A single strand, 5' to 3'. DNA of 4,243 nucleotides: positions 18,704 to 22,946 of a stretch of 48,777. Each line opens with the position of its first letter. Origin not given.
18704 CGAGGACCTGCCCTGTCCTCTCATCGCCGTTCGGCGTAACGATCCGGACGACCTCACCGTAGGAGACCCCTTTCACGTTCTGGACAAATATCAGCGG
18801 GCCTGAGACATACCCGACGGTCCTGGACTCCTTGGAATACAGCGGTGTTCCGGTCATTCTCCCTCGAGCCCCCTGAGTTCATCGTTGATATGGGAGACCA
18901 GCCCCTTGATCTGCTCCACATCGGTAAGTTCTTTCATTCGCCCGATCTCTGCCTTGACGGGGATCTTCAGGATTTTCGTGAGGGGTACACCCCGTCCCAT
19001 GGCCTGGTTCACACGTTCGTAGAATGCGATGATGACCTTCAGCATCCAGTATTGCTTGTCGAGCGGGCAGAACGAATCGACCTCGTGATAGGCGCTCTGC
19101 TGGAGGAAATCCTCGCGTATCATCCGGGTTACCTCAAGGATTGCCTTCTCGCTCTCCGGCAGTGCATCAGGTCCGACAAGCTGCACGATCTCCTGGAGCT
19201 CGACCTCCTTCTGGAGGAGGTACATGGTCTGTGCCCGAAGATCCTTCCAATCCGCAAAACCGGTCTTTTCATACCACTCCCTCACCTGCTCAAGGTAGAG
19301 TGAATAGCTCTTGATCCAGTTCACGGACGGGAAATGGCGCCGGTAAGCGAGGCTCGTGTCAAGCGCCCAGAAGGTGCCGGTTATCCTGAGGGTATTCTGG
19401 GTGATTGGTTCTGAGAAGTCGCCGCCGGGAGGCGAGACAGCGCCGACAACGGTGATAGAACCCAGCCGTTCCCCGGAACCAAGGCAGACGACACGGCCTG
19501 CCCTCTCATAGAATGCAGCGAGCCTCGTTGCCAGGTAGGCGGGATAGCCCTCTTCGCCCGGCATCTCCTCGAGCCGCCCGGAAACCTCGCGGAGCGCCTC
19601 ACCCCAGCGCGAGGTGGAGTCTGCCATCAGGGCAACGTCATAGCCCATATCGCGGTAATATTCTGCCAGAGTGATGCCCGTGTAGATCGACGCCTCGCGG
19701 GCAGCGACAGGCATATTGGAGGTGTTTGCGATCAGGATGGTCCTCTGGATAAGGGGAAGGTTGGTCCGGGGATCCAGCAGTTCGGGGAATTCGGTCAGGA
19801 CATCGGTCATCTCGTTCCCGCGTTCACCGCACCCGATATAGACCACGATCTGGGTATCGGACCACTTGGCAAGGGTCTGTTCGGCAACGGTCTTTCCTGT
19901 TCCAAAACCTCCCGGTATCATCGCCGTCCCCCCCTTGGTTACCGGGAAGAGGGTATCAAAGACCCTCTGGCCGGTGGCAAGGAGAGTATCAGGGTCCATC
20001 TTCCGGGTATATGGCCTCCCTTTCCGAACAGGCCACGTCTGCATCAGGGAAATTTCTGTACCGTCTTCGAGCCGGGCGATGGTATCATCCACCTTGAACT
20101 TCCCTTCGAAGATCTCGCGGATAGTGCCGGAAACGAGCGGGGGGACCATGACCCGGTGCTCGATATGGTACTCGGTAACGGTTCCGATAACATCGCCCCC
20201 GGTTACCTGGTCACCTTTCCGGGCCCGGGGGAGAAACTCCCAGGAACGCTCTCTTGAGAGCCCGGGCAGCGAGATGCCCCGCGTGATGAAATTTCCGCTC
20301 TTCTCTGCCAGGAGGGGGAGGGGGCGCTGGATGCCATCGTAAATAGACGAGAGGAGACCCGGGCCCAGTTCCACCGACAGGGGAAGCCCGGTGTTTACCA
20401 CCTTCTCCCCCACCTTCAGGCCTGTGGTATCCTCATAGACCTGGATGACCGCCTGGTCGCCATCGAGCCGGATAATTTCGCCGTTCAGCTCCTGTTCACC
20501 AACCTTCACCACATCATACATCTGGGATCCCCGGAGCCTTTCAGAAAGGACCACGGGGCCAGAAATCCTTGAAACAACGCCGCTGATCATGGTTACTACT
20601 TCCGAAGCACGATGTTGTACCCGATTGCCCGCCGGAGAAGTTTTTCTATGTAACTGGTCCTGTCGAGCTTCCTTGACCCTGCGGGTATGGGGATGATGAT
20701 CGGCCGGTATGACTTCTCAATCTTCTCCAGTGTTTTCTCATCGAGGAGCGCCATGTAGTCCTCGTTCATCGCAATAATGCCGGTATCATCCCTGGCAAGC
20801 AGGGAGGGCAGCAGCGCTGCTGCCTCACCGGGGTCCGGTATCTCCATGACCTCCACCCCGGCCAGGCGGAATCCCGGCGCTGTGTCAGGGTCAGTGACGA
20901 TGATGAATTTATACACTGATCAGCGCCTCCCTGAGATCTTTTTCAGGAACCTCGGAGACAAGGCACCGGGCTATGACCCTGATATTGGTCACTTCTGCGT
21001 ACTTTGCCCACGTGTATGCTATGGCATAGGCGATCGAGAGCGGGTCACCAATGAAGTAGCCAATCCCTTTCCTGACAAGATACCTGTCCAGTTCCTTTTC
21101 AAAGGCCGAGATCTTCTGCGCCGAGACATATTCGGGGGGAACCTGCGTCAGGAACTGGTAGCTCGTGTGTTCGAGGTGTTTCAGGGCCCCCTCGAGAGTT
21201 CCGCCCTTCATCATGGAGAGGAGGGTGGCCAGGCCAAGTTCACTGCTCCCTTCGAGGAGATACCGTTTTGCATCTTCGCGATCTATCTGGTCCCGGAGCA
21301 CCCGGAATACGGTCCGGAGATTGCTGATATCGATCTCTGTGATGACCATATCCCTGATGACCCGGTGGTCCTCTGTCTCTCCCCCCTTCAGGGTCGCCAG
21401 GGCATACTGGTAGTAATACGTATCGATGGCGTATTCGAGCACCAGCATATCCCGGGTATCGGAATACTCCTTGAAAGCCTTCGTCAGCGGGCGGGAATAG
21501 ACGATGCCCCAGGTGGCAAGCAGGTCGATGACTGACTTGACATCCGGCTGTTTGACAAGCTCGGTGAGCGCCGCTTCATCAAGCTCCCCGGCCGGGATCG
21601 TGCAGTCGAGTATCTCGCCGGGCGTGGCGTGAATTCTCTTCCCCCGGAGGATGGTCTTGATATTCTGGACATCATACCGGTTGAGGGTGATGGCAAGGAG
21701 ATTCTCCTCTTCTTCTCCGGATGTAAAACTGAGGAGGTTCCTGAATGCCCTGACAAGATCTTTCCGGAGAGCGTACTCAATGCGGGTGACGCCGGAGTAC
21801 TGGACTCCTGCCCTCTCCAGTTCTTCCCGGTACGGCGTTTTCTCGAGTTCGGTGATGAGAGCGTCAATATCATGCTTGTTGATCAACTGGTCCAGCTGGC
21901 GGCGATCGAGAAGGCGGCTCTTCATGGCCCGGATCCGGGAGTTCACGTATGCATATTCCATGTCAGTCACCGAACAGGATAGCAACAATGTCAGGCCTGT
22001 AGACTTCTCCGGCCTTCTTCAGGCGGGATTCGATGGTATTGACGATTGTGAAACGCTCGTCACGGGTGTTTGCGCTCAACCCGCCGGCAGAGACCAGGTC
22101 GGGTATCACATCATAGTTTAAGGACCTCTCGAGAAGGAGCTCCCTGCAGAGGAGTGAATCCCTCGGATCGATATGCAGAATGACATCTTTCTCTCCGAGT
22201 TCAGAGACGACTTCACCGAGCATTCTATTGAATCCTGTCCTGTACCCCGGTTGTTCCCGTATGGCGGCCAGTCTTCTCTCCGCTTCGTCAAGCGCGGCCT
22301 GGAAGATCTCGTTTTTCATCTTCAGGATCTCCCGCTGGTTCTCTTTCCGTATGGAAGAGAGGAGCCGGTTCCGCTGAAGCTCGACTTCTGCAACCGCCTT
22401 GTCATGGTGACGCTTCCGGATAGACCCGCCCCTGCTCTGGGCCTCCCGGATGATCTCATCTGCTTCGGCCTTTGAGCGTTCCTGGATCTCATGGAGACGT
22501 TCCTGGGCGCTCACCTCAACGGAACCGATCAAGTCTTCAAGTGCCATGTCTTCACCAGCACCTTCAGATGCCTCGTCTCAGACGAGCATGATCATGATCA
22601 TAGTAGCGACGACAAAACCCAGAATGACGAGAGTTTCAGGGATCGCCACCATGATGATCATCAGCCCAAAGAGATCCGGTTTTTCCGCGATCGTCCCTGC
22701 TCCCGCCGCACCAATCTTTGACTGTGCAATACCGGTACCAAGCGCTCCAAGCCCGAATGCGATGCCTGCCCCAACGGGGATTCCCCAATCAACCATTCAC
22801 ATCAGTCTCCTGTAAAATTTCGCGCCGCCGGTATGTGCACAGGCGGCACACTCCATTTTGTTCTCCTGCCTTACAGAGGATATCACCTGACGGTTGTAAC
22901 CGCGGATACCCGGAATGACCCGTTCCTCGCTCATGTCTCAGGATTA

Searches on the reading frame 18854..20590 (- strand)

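Call 4: search_protein_families(library=pfam, proteins=[window:18854-20590:-], max_evalue=0.01)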
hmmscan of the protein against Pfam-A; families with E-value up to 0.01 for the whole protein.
window:18854-20590:- (578 aa): 4 families
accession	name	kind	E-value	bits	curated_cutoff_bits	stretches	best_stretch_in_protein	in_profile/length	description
PF00006.31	ATP-synt_ab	-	8.2e-73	245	29.5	1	207-430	1-213/213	ATP synthase alpha/beta family, nucleotide-binding domain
PF22919.1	ATP-synt_VA_C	-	5.2e-28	97.5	24.7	1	438-534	2-95/101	C-terminal domain of V and A type ATP synthase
PF16886.11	ATP-synt_ab_Xtn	-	3.3e-27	94.5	25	1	109-189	2-88/88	ATPsynthase alpha/beta subunit barrel-sandwich domain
PF02874.29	ATP-synt_ab_N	-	6.4e-15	55.9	20.9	1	6-68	1-69/69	ATP synthase alpha/beta family, beta-barrel domain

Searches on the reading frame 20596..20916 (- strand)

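Call 4: search_protein_families(library=pfam, proteins=[window:20596-20916:-], max_evalue=0.01)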
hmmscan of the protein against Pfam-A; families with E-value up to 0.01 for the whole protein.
window:20596-20916:- (106 aa): 1 family
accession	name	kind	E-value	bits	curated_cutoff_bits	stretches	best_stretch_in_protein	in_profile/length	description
PF01990.22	ATP-synt_F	-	1.2e-17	64.4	23.5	1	6-87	3-84/91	ATP synthase (F/14-kDa) subunit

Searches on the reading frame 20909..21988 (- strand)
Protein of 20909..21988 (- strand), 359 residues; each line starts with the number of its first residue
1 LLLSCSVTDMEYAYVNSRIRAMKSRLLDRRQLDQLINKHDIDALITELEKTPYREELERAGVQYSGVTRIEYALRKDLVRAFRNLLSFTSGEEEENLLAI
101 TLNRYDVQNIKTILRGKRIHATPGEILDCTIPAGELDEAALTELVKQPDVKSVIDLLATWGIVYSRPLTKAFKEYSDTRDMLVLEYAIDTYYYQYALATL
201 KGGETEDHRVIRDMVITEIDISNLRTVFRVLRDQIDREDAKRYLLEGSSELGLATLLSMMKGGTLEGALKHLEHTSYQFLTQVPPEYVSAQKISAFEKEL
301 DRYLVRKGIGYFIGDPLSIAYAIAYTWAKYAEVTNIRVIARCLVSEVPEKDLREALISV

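Call 4: search_protein_families(library=pfam, proteins=[window:20909-21988:-], max_evalue=0.01)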
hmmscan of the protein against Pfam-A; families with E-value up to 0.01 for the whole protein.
window:20909-21988:- (359 aa): 1 family
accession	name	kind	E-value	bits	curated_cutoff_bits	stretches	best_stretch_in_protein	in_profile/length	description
PF01992.21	vATP-synt_AC39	-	8.5e-71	239.5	29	1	15-354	1-338/339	ATP synthase (C/AC39) subunit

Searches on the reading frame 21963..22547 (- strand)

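Call 4: search_protein_families(library=pfam, proteins=[window:21963-22547:-], max_evalue=0.01)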
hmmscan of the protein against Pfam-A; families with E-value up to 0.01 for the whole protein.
window:21963-22547:- (194 aa): 2 families
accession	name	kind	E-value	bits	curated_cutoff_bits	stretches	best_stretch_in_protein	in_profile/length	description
PF01991.23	vATP-synt_E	-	7.6e-19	68.3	24.2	1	12-192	4-199/199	ATP synthase (E/31 kDa) subunit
PF00430.23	ATP-synt_B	-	0.0021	18.6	28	1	15-93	53-131/132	ATP synthase B/B' CF(0)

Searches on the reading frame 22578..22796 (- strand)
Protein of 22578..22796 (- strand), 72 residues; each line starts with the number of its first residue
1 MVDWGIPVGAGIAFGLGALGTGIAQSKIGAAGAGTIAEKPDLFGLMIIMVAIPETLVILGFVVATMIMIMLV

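Call 4: search_protein_families(library=pfam, proteins=[window:22578-22796:-], max_evalue=0.01)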
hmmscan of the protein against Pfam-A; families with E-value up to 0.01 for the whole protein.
window:22578-22796:- (72 aa): 1 family
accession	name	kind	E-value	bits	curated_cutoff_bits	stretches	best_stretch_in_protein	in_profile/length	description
PF00137.26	ATP-synt_C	-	1.1e-18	67.7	24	1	8-67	1-60/60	ATP synthase subunit C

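Call 89: search_solved_structures(query=window:22578-22796:-, max_evalue=1, show_alignments=5)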
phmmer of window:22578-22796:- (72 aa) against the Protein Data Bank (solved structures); distinct sequences matched with E-value up to 1: 29.
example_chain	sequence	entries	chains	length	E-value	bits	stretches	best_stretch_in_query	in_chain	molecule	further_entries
8yy1_O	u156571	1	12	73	1.7e-15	59.9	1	6-67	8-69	V-type ATP synthase, subunit K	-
6qum_O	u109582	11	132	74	1.8e-15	59.9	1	6-67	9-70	V-type ATP synthase, subunit K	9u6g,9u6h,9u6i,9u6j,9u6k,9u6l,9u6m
5gar_O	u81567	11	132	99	4.1e-15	58.7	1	6-66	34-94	Vacuolar type ATP synthase subunit | V-type ATP synthase, subunit K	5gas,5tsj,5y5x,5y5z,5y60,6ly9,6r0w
8ywt_O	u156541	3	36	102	4.8e-15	58.5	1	6-66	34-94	V-type ATP synthase, subunit K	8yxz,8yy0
2bl2_A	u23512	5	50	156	6.5e-11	45.4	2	8-68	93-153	V-TYPE SODIUM ATP SYNTHASE SUBUNIT K | V-Type Sodium ATPase Subunit K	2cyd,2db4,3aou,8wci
5tj5_E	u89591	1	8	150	4.6e-06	30.1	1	6-67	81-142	V-type proton ATPase subunit c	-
6m0r_E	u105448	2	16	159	5.7e-06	29.8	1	6-67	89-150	V-type proton ATPase subunit c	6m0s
3j9t_Y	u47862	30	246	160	5.8e-06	29.8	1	6-67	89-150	V-type proton ATPase subunit c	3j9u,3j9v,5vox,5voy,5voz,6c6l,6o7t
7u8o_g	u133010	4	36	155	7.1e-06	29.5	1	7-67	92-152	V-type proton ATPase proteolipid subunit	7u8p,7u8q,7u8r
5tj5_D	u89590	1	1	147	8.2e-06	29.3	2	8-67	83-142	V-type proton ATPase subunit c'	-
6m0r_D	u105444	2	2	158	1e-05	29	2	8-67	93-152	V-type proton ATPase subunit c'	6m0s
5vox_S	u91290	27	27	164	1.2e-05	28.8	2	8-67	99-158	V-type proton ATPase subunit c'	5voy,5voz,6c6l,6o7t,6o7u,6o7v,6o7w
8xli_g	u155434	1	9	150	1.5e-05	28.5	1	7-67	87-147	V-type proton ATPase 16 kDa proteolipid subunit c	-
6vq6_g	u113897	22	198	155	1.7e-05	28.3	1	7-67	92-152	V-type proton ATPase 16 kDa proteolipid subunit | V-type proton ATPase 16 kDa proteolipid subunit c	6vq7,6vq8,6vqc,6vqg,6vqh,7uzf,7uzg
6xbw_c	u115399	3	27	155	1.7e-05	28.3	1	7-67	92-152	V-type proton ATPase 16 kDa proteolipid subunit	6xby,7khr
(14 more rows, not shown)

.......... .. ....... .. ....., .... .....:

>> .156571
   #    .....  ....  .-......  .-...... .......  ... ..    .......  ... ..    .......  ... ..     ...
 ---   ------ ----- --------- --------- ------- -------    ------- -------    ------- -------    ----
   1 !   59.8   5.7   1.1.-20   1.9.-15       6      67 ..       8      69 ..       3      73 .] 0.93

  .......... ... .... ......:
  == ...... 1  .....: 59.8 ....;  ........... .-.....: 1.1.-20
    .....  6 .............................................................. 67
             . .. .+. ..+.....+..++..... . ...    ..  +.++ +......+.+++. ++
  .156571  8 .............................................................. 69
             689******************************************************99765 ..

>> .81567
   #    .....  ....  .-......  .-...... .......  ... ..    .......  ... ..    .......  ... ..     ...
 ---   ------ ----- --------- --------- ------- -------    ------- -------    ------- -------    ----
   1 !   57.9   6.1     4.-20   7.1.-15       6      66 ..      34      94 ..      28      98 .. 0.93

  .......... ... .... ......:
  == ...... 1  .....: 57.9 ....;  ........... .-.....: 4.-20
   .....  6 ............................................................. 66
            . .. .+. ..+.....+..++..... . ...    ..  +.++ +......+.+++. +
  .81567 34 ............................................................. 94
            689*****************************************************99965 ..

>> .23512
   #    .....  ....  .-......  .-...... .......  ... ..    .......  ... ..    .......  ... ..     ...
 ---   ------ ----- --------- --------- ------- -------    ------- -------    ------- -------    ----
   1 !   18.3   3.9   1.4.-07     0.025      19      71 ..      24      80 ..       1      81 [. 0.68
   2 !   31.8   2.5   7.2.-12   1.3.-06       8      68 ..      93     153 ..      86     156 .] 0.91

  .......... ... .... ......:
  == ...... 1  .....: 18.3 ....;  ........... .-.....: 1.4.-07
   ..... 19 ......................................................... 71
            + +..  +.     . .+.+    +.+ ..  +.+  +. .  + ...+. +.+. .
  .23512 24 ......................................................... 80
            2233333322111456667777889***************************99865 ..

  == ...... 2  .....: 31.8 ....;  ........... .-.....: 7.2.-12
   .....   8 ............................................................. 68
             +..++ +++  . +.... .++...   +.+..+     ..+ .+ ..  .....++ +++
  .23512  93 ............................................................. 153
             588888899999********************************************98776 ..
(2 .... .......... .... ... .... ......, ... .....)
